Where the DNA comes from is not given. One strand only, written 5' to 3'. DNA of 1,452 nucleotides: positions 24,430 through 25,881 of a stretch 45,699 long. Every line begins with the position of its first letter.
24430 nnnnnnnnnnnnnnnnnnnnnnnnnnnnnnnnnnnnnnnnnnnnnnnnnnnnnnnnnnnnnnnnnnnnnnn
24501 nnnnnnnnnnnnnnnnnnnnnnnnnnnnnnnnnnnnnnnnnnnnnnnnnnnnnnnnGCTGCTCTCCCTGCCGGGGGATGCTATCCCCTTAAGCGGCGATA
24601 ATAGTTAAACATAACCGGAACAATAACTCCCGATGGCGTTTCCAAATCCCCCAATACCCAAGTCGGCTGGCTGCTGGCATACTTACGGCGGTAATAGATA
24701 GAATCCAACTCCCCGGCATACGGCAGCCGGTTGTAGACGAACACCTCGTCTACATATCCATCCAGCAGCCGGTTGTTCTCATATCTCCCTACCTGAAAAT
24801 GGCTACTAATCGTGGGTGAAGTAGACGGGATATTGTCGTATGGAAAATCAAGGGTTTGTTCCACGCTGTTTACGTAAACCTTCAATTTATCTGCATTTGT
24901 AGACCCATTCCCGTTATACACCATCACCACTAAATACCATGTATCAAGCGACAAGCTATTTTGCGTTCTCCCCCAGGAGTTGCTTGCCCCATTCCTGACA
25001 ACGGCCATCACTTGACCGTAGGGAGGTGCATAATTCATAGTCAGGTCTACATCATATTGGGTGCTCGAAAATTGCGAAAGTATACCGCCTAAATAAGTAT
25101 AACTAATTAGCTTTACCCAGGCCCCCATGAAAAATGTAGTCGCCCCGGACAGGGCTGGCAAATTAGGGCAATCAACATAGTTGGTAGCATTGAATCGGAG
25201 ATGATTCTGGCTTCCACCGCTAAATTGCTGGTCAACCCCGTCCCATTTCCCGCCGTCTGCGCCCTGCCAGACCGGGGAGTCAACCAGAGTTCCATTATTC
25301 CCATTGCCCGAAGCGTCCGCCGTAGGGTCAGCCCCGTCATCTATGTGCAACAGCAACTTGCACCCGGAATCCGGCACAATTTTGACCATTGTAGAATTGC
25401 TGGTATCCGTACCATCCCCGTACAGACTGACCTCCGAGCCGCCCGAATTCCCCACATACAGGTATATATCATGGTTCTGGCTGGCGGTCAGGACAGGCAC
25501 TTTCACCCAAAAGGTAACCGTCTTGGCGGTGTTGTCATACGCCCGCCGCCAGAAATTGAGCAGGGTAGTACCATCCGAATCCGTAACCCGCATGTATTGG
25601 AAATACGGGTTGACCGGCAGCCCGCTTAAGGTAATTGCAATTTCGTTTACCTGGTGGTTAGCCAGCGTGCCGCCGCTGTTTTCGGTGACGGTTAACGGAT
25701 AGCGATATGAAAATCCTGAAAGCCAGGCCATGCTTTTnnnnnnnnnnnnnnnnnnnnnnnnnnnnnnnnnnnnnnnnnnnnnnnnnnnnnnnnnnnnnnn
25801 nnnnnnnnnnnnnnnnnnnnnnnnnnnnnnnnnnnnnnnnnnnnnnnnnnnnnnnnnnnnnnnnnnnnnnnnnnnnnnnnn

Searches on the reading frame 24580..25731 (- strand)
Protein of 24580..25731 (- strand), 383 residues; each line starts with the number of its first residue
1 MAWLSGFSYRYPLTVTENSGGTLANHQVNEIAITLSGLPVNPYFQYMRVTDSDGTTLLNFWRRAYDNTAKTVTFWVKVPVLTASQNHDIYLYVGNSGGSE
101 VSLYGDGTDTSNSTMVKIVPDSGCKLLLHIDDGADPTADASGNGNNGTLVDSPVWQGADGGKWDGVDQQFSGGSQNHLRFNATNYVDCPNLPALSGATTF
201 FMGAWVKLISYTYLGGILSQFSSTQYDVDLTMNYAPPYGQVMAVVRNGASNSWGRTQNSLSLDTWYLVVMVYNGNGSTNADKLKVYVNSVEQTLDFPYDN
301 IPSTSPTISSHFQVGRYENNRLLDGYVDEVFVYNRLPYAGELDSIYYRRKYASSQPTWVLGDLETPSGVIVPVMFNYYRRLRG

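Call 28: search_protein_families(library=pfam, max_evalue=0.001, proteins=[window:24580-25731:-])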
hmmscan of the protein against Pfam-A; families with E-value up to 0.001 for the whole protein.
window:24580-25731:- (383 aa): 2 families
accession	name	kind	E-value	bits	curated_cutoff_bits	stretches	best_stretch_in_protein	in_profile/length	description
PF13385.13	Laminin_G_3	-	5.3e-13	49.8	27.6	1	182-336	3-144/151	Concanavalin A-like lectin/glucanases superfamily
PF10102.14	DUF2341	-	1.8e-12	48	23.4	1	47-110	5-64/84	Domain of unknown function (DUF2341)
